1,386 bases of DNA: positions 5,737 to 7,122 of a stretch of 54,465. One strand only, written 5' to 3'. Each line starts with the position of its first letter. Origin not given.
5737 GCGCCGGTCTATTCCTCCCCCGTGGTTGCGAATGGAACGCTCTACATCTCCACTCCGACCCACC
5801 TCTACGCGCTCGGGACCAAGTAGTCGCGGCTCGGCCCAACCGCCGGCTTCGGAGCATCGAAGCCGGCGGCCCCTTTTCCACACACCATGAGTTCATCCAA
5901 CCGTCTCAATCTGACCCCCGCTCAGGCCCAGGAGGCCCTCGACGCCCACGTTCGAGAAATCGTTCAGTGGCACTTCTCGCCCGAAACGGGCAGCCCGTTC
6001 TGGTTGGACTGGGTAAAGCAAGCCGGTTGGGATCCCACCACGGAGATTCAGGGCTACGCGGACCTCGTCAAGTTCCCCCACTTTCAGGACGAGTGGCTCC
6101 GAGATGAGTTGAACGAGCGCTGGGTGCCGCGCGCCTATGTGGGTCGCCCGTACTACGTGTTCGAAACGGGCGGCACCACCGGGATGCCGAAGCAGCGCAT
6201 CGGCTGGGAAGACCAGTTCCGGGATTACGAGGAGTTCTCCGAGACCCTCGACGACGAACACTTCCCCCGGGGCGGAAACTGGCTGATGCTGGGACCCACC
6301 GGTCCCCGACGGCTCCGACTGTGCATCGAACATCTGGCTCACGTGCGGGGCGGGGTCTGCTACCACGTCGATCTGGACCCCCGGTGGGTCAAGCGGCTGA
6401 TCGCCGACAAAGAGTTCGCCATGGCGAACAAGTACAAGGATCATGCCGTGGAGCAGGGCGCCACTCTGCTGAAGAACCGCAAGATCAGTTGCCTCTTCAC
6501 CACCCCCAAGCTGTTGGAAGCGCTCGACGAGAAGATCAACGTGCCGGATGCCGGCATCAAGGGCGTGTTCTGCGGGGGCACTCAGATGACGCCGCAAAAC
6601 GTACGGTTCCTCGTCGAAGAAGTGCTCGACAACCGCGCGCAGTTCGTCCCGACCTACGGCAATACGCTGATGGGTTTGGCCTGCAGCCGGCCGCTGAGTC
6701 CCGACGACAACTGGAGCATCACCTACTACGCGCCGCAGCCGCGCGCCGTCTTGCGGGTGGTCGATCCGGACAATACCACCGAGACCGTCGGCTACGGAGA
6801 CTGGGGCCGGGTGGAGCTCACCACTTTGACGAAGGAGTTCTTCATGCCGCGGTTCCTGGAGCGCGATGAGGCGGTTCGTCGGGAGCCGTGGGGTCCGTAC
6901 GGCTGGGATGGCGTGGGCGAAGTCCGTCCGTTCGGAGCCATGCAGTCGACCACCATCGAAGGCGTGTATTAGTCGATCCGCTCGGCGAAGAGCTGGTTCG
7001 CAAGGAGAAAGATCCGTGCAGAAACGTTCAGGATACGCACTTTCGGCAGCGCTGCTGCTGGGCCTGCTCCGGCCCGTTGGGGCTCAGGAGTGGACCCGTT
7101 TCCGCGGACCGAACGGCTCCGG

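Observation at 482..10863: Lux-like fatty-acid-reductase trio interleaved with four exported PQQ-like beta-propellers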

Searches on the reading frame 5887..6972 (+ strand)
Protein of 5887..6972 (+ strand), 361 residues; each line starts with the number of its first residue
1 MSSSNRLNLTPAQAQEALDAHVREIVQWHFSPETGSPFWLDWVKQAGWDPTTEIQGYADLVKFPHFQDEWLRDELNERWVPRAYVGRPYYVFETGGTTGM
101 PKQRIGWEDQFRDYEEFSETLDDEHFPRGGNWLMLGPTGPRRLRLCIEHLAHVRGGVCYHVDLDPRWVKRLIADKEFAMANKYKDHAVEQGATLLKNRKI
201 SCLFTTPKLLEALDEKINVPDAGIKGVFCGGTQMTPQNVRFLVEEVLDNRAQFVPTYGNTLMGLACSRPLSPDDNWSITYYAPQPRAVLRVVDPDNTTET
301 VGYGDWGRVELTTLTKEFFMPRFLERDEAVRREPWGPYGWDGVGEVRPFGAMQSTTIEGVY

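Call 3: search_protein_families(library=pfam, proteins=[window:5887-6972:+], max_evalue=0.01)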
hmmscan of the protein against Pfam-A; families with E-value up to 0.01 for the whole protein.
window:5887-6972:+ (361 aa): 1 family
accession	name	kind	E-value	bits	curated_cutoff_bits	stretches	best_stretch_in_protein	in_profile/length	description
PF00501.34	AMP-binding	-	9.7e-08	31.6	29.9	1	192-296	249-360/384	AMP-binding enzyme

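Call 4: search_protein_families(library=ncbifam, proteins=[window:5887-6972:+], max_evalue=0.01)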
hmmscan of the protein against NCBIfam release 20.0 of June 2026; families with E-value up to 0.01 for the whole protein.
window:5887-6972:+ (361 aa): 4 families
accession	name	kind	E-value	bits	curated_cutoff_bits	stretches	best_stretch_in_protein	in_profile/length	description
TIGR01733.1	AA-adenyl-dom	subfamily_domain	2.1e-06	26.8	317.4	1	184-302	196-315/409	amino acid adenylation domain-containing protein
NF045666.1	DVU1553_fam_AMP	equivalog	7.9e-06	25.2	300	1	187-317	170-295/331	DVU_1553 family AMP-dependent CoA ligase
TIGR03335.1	F390_ftsA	equivalog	1.1e-05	24.3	458.7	1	17-121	13-122/445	coenzyme F390 synthetase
NF004837.0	PRK06187.1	subfamily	0.0062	14.8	476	0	188-310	249-376/531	long-chain-fatty-acid--CoA ligase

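Call 5: search_solved_structures(query=window:5887-6972:+, max_evalue=1, show_alignments=1)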
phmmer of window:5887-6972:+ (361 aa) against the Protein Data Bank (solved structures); distinct sequences matched with E-value up to 1: 3.
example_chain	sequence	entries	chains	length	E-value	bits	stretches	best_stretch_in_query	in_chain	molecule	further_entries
3l2k_A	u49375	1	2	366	3e-46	161.4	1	20-361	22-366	EhpF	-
3hgu_A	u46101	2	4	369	3.1e-46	161.4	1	20-361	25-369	EhpF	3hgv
3e8t_A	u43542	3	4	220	0.54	12.4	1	120-197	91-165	Takeout-like protein 1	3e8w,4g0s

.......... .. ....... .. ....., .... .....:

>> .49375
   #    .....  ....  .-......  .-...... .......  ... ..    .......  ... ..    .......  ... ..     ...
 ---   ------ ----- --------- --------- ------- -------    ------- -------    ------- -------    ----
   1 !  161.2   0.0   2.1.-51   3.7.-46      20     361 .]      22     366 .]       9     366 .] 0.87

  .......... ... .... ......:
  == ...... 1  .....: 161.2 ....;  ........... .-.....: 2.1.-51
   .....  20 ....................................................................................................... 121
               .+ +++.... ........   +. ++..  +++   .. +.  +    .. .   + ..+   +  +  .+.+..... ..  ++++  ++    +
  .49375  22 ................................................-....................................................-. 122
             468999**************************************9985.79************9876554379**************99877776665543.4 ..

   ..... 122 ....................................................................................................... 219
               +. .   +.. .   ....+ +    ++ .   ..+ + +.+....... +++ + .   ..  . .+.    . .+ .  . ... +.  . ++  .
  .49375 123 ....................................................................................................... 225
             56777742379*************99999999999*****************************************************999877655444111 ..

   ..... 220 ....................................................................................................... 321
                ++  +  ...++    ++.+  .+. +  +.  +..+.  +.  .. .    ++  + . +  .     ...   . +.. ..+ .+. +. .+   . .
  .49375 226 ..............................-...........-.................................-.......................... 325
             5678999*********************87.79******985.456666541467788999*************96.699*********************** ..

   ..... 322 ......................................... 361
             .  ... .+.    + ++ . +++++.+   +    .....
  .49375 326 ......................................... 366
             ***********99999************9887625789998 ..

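Call 7: find_homologous_proteins(query=window:5887-6972:+, max_evalue=0.00001)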
Query window:5887-6972:+ (361 aa): 8000 proteins with E <= 0.00001 among 8000 candidates; the best 120 are listed.
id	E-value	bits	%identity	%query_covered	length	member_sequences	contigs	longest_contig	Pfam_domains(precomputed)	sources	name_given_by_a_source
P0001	4.0e-254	861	99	100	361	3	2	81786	PF00501.35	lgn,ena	-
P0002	2.5e-218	743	88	96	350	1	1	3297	PF00501.35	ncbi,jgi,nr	ncbi:MAG: hypothetical protein FJX77_04715 [Armatimonadetes bacterium]|nr:hypothetical protein [Arma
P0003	2.5e-216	736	86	98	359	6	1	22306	PF00501.35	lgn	-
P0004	1.5e-215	734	87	96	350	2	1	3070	PF00501.35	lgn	-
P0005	2.9e-214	729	85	96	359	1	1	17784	PF00501.35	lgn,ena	-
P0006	4.3e-213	726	85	98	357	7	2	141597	PF00501.35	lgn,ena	-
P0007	3.7e-212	723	82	99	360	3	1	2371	PF00501.35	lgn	-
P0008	1.2e-210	718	82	100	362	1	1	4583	PF00501.35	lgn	-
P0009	1.4e-210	717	81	100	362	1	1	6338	PF00501.35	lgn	-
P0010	1.5e-210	717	83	97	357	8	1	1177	PF00501.35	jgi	jgi:phenylacetate-coenzyme A ligase PaaK-like adenylate-forming protein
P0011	1.6e-210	717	82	99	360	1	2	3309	PF00501.35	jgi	jgi:phenylacetate-coenzyme A ligase PaaK-like adenylate-forming protein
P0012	9.0e-210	715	81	99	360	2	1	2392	PF00501.35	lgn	-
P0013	2.0e-209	714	84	96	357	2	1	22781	PF00501.35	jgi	jgi:phenylacetate-coenzyme A ligase PaaK-like adenylate-forming protein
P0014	3.2e-209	713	83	98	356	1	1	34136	PF00501.35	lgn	-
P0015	4.9e-209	712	82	97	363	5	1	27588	PF00501.35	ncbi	-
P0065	1.6e-199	681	78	100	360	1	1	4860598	PF00501.35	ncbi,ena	-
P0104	5.5e-184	630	72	99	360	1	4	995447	PF00501.35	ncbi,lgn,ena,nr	ncbi:MAG: hypothetical protein HS116_22710 [Planctomycetes bacterium]|nr:hypothetical protein [Planc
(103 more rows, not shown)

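Call 8: find_encoding_contigs(protein=P0065, flank=10000, max_places=2)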
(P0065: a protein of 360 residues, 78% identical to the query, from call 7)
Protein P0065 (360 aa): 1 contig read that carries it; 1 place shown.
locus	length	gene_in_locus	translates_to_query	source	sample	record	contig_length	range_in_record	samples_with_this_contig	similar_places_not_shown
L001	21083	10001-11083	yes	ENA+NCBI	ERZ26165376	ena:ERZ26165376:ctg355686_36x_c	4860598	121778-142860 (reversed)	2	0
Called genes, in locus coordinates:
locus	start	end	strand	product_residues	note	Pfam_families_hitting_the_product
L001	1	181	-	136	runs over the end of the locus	-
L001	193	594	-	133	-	-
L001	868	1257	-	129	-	PF07963:N_methyl, PF08334:T2SSG (weak)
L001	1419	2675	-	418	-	PF28597:T2SSF_N, PF00482:T2SSF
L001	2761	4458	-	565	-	PF05157:MshEN, PF00437:T2SSE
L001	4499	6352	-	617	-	PF03958:Secretin_N (faint), PF00263:Secretin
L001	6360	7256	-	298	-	-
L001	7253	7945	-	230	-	-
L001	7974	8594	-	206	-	PF05137:PilN (faint)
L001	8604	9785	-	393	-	PF11104:PilM_2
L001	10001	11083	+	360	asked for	PF00501:AMP-binding (weak)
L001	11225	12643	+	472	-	PF00171:Aldedh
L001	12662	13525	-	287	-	PF00701:DHDPS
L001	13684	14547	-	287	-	PF02540:NAD_synthase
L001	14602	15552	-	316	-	PF00795:CN_hydrolase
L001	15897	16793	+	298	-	-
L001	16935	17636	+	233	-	PF13350:Y_phosphatase3, PF22741:PTP-NADK (weak), PF22784:PTP-SAK (weak), PF22785:Tc-R-P (weak)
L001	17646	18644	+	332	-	-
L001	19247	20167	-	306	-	PF08450:SGL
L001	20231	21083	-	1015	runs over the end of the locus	PF05227:CHASE3, PF00989:PAS, PF08448:PAS_4, PF00989:PAS, PF08448:PAS_4, PF00512:HisKA, PF02518:HATPase_c, PF00072:Response_reg, +6 more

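Call 9: find_encoding_contigs(protein=P0104, flank=10000, max_places=2)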
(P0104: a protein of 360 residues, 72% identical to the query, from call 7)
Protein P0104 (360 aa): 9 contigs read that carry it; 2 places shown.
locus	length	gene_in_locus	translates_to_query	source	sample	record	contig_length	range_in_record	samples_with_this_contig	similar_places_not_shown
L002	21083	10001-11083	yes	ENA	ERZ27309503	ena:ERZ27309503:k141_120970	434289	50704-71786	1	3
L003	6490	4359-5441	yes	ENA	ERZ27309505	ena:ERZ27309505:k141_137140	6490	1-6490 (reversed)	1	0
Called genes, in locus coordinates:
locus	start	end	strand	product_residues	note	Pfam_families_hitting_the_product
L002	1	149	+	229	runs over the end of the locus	-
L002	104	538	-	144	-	PF10861:DUF2784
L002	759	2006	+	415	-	PF13570:Beta-prop_ACSF4, PF13360:PQQ_2, PF01011:PQQ (faint), PF13570:Beta-prop_ACSF4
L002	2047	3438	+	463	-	PF01011:PQQ (faint), PF13360:PQQ_2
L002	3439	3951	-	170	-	PF01047:MarR, PF12802:MarR_2, PF13463:HTH_27 (weak)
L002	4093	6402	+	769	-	PF01011:PQQ (faint), PF13360:PQQ_2, PF13570:Beta-prop_ACSF4 (weak)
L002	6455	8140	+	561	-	PF01011:PQQ (faint), PF13570:Beta-prop_ACSF4, PF13360:PQQ_2, PF13570:Beta-prop_ACSF4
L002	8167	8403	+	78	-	PF11755:DUF3311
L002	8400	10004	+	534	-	PF00474:SSF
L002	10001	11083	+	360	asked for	PF00501:AMP-binding (faint)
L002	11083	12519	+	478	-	PF00171:Aldedh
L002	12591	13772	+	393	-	PF00465:Fe-ADH, PF13685:Fe-ADH_2, PF25137:ADH_Fe_C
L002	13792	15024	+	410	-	-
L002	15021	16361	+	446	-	PF04055:Radical_SAM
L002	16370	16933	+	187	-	-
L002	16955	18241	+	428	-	PF00890:FAD_binding_2 (faint), PF01266:DAO (faint), PF01494:FAD_binding_3, PF03486:HI0933_like (faint), PF04820:Trp_halogenase, PF12831:FAD_oxidored, PF13450:NAD_binding_8 (weak), PF04820:Trp_halogenase, +1 more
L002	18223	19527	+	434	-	PF13579:Glyco_trans_4_4, PF13439:Glyco_transf_4, PF00534:Glycos_transf_1, PF13692:Glyco_trans_1_4, PF13524:Glyco_trans_1_2 (weak)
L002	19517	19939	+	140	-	PF13279:4HBT_2, PF03061:4HBT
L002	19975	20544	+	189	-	-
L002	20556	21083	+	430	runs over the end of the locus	PF00501:AMP-binding, PF14535:AMP-binding_C_2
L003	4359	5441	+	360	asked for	PF00501:AMP-binding (faint)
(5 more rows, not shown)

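Call 12: find_related_loci(query=A1, collection=genome_contigs, flank=10000)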
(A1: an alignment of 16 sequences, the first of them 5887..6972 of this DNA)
Query A1 (361 aa) in genome_contigs; peptide patterns used: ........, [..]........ (x = any residue, [..] = any of these).
600 stretches matched a pattern (row limit reached: there are more); 598 encode a relative of the query (tblastn E <= 1e-3); the best 80 are kept; 80 distinct loci.
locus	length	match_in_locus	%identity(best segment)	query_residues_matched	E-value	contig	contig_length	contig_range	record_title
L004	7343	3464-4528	81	5-361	0e+0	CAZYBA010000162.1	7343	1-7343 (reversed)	MAG TPA_asm: uncultured Armatimonadia bacterium isolate SRP193358_co1_848 genome assembly, contig: NODE_31418_length_734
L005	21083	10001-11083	80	1-361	0e+0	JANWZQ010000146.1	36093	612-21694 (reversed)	MAG: Chthonomonadaceae bacterium isolate SKYG99 k141_563039, whole genome shotgun sequence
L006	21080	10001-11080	78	1-361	0e+0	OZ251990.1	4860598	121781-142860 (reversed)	MAG: Chthonomonadaceae bacterium isolate 0f14b89a-63f4-40ec-98d0-ade398513459 genome assembly, chromosome: 1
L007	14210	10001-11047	80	14-361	0e+0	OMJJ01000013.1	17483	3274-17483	bacterium isolate AM_0876 genome assembly, contig: AM_0876_13, whole genome shotgun sequence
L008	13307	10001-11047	77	14-361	0e+0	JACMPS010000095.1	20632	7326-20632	MAG: Chthonomonadaceae bacterium isolate LF-bin-356 FL-bin-356-contig-k141_409308, whole genome shotgun sequence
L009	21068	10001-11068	75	6-361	0e+0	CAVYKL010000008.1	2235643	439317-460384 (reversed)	MAG: uncultured bacterium isolate MFD01275.bin.2.168 genome assembly, contig: contig_12971, whole genome shotgun sequenc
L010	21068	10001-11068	71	5-361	7e-176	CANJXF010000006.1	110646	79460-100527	MAG: Verrucomicrobiales bacterium isolate RH-23may17-789 genome assembly, contig: RH-23may17-C1191, whole genome shotgun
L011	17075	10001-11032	73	17-361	2e-175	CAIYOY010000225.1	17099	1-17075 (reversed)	MAG: uncultured Verrucomicrobiales bacterium isolate Umea3_bin-0111 genome assembly, contig: bin-0111:225/427, whole gen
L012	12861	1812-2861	72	13-361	2e-173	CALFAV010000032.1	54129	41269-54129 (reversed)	MAG: uncultured Verrucomicrobiae bacterium isolate R1_Bin_Bin_173_1 genome assembly, contig: c_000002262459, whole genom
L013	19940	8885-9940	71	10-361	2e-173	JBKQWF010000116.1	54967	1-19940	MAG: Limisphaerales bacterium isolate SEr3G3H3I__bin_261 SEr3G3H3I_000000186389, whole genome shotgun sequence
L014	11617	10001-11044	71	14-361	6e-173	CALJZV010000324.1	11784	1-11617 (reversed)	MAG TPA_asm: uncultured Verrucomicrobiales bacterium isolate SRR7515931_bin.121_CONCOCT_v1.1_MAG genome assembly, contig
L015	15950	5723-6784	71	9-361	4e-173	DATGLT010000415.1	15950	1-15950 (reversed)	MAG TPA_asm: Verrucomicrobiia bacterium isolate SMAG_U9893 k141_595631, whole genome shotgun sequence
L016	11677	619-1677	71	8-361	5e-173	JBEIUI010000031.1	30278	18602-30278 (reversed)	MAG: Verrucomicrobiia bacterium isolate Sample-110-S81-bin-159 Sample_110_S81-bin_159-k141_294227, whole genome shotgun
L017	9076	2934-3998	69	8-361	8e-173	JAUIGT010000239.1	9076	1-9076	MAG: Verrucomicrobiia bacterium isolate Co_bin.17 NODE_42928_length_9076_cov_0.934630, whole genome shotgun sequence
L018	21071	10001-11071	70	4-361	1e-172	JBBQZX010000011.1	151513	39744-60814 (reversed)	MAG: Chthoniobacterales bacterium isolate Co_metawrap_2259 Cmw_2259_k141_22819510_length_151513_cov_15.9174, whole genom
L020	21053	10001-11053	69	10-361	4e-172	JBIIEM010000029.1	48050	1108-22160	MAG: Chthoniobacteraceae bacterium isolate ME2000-10-10pf_3300042337_group1_bin102 Rohwer_bin2538_scaffold_256_c1, whole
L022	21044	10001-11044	70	13-361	2e-171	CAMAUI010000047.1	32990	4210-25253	MAG: Prosthecobacter debontii isolate AH-24oct19-200 genome assembly, contig: AH-24oct19-C2758, whole genome shotgun seq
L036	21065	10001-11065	67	8-361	6e-170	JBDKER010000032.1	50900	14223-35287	MAG: Verrucomicrobiota bacterium isolate eastriver_2019_sw_WHONDRS-S19S_0100_A_bin.28 scaffold_0000198, whole genome sho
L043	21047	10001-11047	69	14-361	2e-167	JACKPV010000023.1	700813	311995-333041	MAG: Verrucomicrobiales bacterium isolate HK-STAS-VERR-3 HK-STAS-VERR-3_23, whole genome shotgun sequence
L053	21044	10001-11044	69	14-361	7e-167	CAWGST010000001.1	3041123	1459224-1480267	MAG: uncultured Verrucomicrobiae bacterium isolate MFD05580.bin.1.36 genome assembly, contig: contig_2078, whole genome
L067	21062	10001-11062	67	8-361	2e-165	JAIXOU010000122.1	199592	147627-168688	MAG: Verrucomicrobiaceae bacterium isolate C1_MAG_00039 C1_MAG_00039_000000000139, whole genome shotgun sequence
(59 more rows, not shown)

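Call 23: search_protein_families(library=pfam, proteins=[L043:11072-12073:-, L043:12464-17770:+, L022:8473-9960:+, L022:11080-12276:-, L022:12043-14811:+, L053:11102-12082:+, L053:12638-13306:+, L053:13374-14228:+], max_evalue=0.001)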
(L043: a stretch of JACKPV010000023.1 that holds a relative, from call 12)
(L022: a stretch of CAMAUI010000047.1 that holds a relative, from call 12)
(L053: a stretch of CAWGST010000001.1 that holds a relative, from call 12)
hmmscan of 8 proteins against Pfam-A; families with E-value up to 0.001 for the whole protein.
L043:11072-12073:- (333 aa): 0 families

L043:12464-17770:+ (1768 aa): 0 families

L022:8473-9960:+ (495 aa): 2 families
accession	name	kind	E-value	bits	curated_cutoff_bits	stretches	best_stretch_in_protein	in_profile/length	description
PF00083.30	Sugar_tr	-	1.5e-19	70.6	22.3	1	74-243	49-213/452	Sugar (and other) transporter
PF07690.21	MFS_1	-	4.4e-19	69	33.4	1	70-277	35-228/347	Major Facilitator Superfamily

L022:11080-12276:- (398 aa): 2 families
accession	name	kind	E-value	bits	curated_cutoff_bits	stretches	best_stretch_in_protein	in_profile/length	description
PF03466.25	LysR_substrate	-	1.3e-24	87.2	28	1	195-366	5-176/209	LysR substrate binding domain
PF00126.33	HTH_1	-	1.9e-11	44.1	26.6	1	112-170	2-60/60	Bacterial regulatory helix-turn-helix protein, lysR family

L022:12043-14811:+ (922 aa): 1 family
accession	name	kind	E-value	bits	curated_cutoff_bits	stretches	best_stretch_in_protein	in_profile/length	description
PF10101.14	DUF2339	-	2.4e-38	132.8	33.6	2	122-579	4-463/659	Predicted membrane protein (DUF2339)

L053:11102-12082:+ (326 aa): 1 family
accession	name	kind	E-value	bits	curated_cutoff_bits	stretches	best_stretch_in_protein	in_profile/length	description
PF11205.13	DUF2987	-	0.00056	20.2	25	0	120-262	2-143/146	Protein of unknown function (DUF2987)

L053:12638-13306:+ (222 aa): 1 family
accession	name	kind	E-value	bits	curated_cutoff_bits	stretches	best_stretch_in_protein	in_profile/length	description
PF06818.20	Fez1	-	0.00019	22.4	34.4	1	36-113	19-93/199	Fez1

L053:13374-14228:+ (284 aa): 5 families
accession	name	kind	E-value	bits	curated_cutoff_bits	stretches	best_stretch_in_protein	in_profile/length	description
PF00069.31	Pkinase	-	2.7e-40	138.9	31.7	1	27-274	6-258/263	Protein kinase domain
PF07714.23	PK_Tyr_Ser-Thr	-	4.2e-33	115.2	23.1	1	39-274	23-255/258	Protein tyrosine and serine/threonine kinase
PF01636.29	APH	-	3.1e-09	37.4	23.2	1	134-171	163-201/239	Phosphotransferase enzyme family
PF03109.22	ABC1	-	0.00039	20.1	22.9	1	96-166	144-213/244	ABC1 atypical kinase-like domain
PF06293.20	Kdo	-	0.00081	19.3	21.3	0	105-172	103-174/207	Lipopolysaccharide kinase (Kdo/WaaP) family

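Call 35: find_encoding_contigs(protein=P0001, flank=10000, max_places=3)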
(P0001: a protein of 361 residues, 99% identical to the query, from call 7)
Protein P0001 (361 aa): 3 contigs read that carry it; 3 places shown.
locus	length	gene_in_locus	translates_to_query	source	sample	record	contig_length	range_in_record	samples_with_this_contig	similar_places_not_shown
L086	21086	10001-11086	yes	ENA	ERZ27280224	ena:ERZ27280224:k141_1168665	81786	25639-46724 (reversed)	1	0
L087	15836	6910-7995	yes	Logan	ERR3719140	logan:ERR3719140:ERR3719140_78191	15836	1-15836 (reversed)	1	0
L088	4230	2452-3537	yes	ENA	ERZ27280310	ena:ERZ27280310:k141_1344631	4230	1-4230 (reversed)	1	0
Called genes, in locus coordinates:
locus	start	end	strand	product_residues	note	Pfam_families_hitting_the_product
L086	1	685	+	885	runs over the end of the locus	PF05228:CHASE4, PF00512:HisKA, PF02518:HATPase_c (weak)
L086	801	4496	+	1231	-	PF02574:S-methyl_trans, PF00809:Pterin_bind, PF02607:B12-binding_2, PF02310:B12-binding, PF02965:Met_synt_B12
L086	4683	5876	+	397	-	PF13360:PQQ_2 (weak), PF01011:PQQ (faint), PF13570:Beta-prop_ACSF4 (faint), PF13360:PQQ_2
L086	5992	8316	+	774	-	PF01011:PQQ (faint), PF13360:PQQ_2, PF13570:Beta-prop_ACSF4 (weak)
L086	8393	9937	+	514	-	PF01011:PQQ (faint), PF13360:PQQ_2, PF13570:Beta-prop_ACSF4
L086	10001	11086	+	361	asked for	PF00501:AMP-binding (faint)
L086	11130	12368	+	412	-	PF13570:Beta-prop_ACSF4 (faint), PF13360:PQQ_2, PF01011:PQQ (faint), PF13360:PQQ_2 (weak)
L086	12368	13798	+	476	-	PF00171:Aldedh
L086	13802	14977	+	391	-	PF00465:Fe-ADH, PF13685:Fe-ADH_2, PF25137:ADH_Fe_C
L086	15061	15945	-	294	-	PF02091:tRNA-synt_2e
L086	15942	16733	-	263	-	PF13489:Methyltransf_23, PF05175:MTS (weak), PF08241:Methyltransf_11, PF08242:Methyltransf_12, PF13649:Methyltransf_25, PF13847:Methyltransf_31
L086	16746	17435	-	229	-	PF04542:Sigma70_r2, PF08281:Sigma70_r4_2 (weak)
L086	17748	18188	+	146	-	PF14588:YjgF_endoribonc, PF01042:Ribonuc_L-PSP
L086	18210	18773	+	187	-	PF01923:Cob_adeno_trans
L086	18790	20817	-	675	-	PF00133:tRNA-synt_1, PF01406:tRNA-synt_1e (weak), PF09334:tRNA-synt_1g, PF00133:tRNA-synt_1, PF19303:Anticodon_3, PF01588:tRNA_bind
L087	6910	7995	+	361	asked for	PF00501:AMP-binding (faint)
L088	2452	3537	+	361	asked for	PF00501:AMP-binding (faint)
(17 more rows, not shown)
